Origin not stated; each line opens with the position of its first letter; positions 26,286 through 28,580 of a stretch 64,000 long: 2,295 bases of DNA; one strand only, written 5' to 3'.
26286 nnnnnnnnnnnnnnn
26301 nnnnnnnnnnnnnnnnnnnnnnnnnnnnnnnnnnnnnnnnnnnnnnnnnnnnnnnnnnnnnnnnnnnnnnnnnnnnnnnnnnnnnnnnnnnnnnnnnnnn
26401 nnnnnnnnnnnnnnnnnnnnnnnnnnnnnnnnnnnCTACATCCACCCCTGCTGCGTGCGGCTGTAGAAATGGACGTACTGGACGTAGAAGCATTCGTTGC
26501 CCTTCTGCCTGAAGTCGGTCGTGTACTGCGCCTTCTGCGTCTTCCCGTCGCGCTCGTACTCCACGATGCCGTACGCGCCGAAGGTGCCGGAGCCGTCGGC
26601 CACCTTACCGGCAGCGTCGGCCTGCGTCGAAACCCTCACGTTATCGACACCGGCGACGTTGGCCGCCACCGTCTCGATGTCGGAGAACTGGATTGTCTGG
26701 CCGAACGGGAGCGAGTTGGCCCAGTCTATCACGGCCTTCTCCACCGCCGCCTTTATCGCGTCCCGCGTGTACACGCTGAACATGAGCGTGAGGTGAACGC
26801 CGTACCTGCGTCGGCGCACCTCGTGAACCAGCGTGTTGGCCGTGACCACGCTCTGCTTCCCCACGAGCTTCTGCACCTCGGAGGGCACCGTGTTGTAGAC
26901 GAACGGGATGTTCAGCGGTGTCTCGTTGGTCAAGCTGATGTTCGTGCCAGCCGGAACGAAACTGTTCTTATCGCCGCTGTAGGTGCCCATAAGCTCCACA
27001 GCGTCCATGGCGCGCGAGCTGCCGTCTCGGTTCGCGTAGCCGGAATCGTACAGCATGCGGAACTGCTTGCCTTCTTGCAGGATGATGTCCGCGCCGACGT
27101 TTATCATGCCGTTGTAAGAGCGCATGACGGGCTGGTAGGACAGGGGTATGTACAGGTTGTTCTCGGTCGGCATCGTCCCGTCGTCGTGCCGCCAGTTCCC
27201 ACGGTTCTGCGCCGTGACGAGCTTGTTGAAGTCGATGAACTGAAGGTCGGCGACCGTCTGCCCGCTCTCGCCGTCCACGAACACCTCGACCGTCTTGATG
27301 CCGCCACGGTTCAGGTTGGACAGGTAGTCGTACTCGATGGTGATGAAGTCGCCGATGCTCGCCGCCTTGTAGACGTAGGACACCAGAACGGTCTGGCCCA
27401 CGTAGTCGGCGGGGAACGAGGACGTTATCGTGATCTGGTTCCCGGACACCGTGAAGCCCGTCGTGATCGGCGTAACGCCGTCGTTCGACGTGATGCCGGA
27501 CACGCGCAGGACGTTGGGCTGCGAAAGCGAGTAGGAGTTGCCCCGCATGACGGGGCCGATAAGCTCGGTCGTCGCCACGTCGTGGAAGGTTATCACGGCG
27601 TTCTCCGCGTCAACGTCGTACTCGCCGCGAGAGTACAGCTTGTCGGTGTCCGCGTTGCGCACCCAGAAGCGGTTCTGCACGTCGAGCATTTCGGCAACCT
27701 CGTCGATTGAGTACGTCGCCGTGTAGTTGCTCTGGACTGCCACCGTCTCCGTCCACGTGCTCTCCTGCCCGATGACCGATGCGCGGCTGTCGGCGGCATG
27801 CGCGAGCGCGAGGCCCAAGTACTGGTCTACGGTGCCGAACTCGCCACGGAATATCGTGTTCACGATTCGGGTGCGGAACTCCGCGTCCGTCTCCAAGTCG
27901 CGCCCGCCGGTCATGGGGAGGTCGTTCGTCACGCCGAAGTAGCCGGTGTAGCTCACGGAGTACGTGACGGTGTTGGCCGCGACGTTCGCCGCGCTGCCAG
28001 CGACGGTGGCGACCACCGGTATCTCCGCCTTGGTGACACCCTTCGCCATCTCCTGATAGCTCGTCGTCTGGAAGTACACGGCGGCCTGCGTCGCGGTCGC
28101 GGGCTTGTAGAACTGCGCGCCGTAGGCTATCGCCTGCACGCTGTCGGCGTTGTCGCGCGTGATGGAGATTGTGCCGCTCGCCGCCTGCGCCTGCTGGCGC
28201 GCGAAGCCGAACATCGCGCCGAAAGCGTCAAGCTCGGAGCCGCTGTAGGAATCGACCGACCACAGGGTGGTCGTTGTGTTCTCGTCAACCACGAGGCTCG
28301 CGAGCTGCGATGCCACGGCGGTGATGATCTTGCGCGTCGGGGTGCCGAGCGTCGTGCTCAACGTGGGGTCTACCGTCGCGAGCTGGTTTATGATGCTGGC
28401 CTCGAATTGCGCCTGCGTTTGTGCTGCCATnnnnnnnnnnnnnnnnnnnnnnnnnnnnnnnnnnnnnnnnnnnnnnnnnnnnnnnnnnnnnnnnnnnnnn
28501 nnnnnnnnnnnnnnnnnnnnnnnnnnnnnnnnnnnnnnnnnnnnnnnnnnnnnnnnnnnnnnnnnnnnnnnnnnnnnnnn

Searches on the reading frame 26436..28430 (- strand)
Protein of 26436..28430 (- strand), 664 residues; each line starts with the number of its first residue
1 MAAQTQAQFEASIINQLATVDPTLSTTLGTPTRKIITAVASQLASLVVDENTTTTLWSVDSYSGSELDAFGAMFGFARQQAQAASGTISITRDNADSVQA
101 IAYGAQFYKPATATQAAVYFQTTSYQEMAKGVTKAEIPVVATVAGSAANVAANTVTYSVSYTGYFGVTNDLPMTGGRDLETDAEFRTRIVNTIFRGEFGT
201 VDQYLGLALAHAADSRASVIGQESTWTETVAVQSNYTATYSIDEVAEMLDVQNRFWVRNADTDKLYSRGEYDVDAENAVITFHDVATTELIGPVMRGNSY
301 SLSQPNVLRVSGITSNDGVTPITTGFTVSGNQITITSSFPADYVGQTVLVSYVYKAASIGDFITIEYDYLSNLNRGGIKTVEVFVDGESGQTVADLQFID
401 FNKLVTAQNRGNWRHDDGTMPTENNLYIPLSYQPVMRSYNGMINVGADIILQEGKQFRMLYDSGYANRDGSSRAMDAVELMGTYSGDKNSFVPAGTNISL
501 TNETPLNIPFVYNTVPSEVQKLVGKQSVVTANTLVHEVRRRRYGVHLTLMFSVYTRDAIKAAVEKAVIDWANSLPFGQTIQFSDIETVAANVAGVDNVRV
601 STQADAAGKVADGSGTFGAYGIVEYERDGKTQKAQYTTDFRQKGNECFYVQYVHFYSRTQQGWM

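Call 12: search_protein_families(library=pfam, proteins=[window:26436-28430:-], max_evalue=0.001)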
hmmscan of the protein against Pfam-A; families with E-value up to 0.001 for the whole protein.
window:26436-28430:- (664 aa): 1 family
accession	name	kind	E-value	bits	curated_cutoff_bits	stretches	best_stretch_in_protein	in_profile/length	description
PF04865.19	Baseplate_J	-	3.1e-21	76.3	21.1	1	64-204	2-138/255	Baseplate J-like protein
